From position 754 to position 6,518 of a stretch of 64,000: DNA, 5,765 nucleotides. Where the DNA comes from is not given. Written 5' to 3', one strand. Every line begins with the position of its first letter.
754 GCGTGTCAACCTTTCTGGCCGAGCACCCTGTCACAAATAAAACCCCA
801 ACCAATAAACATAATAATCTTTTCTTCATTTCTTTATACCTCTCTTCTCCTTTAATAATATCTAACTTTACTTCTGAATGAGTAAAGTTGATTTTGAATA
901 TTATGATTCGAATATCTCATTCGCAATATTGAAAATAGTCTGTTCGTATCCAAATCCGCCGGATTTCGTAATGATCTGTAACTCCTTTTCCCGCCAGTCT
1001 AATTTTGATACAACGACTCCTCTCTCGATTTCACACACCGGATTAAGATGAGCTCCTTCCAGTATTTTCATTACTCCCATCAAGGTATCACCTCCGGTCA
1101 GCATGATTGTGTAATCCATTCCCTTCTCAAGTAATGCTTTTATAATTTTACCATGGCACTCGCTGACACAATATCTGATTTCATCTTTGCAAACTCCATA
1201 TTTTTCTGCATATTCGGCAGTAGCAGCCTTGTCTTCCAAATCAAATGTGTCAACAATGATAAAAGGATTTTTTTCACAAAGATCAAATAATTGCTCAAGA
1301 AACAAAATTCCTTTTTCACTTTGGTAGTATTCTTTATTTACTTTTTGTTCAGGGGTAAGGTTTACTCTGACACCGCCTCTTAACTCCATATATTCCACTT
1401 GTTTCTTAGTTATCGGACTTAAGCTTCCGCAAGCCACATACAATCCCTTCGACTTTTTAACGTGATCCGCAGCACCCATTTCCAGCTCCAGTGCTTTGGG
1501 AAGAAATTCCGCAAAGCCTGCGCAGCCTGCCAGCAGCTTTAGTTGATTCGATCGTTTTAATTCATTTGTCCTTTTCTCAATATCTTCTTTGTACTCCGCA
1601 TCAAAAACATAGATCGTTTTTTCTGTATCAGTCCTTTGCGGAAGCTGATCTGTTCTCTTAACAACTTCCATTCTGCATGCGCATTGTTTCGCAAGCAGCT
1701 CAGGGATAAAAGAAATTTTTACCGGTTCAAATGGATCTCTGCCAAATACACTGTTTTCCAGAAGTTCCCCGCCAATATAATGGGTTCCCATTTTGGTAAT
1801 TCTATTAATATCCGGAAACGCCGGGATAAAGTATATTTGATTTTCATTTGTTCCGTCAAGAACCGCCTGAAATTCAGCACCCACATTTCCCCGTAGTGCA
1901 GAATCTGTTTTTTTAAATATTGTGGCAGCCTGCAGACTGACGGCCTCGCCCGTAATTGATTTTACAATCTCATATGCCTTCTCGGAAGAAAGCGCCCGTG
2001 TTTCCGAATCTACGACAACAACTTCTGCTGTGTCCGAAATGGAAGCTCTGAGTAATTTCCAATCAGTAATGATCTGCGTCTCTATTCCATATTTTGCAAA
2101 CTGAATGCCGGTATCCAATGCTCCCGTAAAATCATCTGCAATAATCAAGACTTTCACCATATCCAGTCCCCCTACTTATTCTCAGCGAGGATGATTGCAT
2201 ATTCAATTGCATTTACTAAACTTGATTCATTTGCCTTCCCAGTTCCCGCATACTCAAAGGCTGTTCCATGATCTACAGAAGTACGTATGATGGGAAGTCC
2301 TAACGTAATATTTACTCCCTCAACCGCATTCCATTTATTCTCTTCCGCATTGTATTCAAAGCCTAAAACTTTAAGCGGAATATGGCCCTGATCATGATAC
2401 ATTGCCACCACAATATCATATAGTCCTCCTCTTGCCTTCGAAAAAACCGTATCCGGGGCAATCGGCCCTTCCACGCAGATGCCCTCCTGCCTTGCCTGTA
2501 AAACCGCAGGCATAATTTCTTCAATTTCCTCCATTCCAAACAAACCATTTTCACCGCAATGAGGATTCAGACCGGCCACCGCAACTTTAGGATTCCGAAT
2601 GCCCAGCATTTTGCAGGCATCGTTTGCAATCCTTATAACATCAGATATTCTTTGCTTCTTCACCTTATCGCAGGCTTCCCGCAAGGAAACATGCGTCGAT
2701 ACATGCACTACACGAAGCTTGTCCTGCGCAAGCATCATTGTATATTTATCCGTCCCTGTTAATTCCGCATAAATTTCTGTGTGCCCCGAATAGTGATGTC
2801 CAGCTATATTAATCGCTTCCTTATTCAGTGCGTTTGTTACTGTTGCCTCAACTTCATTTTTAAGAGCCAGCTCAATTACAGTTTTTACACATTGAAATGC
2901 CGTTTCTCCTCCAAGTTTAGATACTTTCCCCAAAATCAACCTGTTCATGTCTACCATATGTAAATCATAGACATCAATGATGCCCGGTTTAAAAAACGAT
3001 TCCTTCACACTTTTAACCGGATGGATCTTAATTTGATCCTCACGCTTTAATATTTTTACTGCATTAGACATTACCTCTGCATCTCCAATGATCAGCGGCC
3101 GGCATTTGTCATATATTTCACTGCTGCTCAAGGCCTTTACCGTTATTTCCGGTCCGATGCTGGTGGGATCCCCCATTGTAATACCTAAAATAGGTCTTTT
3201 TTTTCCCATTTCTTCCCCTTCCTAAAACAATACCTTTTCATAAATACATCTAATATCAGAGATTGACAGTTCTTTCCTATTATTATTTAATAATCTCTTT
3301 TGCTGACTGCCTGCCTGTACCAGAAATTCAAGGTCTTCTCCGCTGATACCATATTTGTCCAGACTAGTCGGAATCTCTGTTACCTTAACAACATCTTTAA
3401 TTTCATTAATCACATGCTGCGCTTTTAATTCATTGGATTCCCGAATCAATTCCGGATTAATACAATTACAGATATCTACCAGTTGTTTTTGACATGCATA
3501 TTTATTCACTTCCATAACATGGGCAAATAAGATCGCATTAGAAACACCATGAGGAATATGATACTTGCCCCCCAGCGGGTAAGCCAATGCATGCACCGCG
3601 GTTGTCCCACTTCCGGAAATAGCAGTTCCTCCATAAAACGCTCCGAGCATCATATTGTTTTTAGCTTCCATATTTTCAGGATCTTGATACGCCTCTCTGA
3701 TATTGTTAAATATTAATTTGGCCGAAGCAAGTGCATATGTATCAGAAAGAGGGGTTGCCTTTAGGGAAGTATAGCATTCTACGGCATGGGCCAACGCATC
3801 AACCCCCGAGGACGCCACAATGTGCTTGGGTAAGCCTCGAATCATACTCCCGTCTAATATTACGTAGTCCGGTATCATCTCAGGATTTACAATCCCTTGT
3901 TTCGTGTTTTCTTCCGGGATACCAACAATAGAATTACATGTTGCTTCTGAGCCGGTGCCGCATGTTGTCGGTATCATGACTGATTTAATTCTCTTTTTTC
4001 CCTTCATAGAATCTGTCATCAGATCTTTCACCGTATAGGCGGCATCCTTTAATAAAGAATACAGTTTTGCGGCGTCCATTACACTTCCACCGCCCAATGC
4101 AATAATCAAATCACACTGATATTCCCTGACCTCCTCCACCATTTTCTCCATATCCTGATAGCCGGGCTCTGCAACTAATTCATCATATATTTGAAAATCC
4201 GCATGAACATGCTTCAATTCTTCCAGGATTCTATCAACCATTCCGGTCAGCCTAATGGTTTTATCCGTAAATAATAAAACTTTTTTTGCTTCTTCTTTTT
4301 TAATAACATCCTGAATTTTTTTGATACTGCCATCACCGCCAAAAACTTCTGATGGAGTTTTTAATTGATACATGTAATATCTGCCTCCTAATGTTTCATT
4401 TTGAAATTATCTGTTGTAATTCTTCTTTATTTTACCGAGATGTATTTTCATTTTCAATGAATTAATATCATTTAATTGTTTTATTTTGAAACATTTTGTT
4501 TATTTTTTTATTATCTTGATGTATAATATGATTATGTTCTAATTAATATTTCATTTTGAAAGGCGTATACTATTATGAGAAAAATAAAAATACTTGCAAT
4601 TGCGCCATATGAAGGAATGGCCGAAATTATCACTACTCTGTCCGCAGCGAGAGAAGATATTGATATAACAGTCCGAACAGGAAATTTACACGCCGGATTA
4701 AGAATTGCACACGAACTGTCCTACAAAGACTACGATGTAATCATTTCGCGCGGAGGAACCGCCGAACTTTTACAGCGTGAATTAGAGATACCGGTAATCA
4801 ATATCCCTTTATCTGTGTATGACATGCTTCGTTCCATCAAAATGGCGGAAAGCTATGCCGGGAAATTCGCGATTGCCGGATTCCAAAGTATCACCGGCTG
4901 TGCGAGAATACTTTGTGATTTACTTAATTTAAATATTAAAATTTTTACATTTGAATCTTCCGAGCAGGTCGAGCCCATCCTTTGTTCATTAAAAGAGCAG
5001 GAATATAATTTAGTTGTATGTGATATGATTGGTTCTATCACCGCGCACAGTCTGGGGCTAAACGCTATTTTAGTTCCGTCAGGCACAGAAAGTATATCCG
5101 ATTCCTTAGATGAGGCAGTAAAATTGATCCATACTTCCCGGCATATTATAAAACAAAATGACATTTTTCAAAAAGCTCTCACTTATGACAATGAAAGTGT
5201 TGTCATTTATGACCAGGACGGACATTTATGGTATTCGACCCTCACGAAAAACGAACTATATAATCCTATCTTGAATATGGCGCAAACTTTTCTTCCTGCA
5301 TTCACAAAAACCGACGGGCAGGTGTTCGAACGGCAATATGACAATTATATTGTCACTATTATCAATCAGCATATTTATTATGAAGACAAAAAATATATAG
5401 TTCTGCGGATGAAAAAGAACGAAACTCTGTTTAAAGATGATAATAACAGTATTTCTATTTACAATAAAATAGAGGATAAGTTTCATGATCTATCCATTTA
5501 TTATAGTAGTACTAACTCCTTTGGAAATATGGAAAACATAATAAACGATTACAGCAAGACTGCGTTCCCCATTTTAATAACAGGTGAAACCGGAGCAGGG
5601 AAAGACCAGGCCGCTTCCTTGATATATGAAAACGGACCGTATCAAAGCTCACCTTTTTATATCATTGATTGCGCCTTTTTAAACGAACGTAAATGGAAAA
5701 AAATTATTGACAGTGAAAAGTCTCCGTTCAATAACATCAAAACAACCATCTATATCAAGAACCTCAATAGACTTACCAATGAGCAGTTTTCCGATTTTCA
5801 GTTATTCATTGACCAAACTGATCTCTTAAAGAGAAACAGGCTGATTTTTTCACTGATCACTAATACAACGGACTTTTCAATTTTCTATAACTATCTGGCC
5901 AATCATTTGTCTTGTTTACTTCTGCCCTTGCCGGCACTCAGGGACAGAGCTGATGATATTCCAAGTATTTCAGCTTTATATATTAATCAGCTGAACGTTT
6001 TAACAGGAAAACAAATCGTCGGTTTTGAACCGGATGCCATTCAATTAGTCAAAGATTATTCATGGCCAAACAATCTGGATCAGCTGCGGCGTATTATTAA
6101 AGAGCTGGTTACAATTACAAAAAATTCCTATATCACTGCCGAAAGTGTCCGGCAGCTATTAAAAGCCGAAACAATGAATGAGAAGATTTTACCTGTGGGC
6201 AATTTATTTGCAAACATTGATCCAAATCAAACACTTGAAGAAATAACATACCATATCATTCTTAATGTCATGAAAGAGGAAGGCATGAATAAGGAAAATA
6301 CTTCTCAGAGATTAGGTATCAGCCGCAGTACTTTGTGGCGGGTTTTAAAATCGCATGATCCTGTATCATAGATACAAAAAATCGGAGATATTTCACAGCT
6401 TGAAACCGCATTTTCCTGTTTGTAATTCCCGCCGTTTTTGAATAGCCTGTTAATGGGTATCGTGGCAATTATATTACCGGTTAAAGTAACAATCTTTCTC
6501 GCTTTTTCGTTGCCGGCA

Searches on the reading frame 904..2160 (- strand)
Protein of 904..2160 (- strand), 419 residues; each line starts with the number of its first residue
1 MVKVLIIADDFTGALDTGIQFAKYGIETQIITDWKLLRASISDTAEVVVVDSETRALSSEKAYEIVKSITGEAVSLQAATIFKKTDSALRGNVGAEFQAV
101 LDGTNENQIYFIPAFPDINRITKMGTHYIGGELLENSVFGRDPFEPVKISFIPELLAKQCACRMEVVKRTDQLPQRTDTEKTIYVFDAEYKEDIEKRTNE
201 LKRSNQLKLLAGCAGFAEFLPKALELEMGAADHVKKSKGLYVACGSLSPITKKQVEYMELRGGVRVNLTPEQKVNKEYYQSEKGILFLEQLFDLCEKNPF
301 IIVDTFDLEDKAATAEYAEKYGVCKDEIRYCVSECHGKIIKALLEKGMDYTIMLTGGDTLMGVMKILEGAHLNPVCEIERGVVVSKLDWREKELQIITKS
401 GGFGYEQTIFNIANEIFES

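Call 104: search_protein_families(library=pfam, proteins=[window:904-2160:-], max_evalue=0.000001)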
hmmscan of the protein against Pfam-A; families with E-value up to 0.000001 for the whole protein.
window:904-2160:- (419 aa): 2 families
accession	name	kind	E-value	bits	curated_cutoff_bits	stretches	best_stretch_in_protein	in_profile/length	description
PF07005.16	SBD_N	-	7.5e-46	157.2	25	1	5-218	2-228/230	Sugar-binding N-terminal domain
PF17042.10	NBD_C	-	2.8e-18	67.4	28.3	1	242-409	2-168/168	Nucleotide-binding C-terminal domain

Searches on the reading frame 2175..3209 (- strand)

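Call 104: search_protein_families(library=pfam, proteins=[window:2175-3209:-], max_evalue=0.000001)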
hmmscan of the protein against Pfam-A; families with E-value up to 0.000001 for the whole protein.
window:2175-3209:- (345 aa): 1 family
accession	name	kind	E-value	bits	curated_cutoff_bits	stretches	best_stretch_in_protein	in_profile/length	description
PF04166.17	PdxA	-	3.4e-107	358.5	27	1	35-338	2-286/286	Pyridoxal phosphate biosynthetic protein PdxA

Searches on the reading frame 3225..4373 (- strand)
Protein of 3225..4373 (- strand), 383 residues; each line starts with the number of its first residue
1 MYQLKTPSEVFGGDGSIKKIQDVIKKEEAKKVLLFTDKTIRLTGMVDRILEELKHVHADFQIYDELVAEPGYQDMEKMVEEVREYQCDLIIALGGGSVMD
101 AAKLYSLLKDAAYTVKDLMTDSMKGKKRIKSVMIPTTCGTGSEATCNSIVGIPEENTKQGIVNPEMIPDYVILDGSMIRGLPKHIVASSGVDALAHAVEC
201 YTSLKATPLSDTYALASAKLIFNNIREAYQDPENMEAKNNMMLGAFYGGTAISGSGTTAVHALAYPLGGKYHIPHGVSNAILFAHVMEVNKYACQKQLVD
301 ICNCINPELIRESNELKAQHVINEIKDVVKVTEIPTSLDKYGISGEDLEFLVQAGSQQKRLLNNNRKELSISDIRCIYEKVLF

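Call 104: search_protein_families(library=pfam, proteins=[window:3225-4373:-], max_evalue=0.000001)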
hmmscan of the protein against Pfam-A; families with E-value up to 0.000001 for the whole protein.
window:3225-4373:- (383 aa): 3 families
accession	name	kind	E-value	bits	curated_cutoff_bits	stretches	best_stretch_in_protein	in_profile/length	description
PF25137.1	ADH_Fe_C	-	3.4e-49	167.6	27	1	187-381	2-193/194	Fe-containing alcohol dehydrogenase family, C-terminal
PF00465.25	Fe-ADH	-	5.2e-44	150.2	31.3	1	7-174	1-167/168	Iron-containing alcohol dehydrogenase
PF13685.12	Fe-ADH_2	-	3.9e-12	46.9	28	1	14-113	4-101/149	Iron-containing alcohol dehydrogenase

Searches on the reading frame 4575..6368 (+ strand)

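Call 104: search_protein_families(library=pfam, proteins=[window:4575-6368:+], max_evalue=0.000001)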
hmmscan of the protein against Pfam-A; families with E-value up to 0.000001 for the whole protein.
window:4575-6368:+ (598 aa): 4 families
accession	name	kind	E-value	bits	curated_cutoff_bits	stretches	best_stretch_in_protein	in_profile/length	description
PF06506.16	PrpR_N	-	3e-49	167.3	29.1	1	26-189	2-165/167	Propionate catabolism activator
PF25601.1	AAA_lid_14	-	9.6e-13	48.2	27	1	456-534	1-79/87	AAA+ ATPase lid domain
PF14532.12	Sigma54_activ_2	-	4.4e-09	37.1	25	1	318-455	9-138/138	Sigma-54 interaction domain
PF00158.32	Sigma54_activat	-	2.3e-08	34.4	20.2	1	314-371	6-63/168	Sigma-54 interaction domain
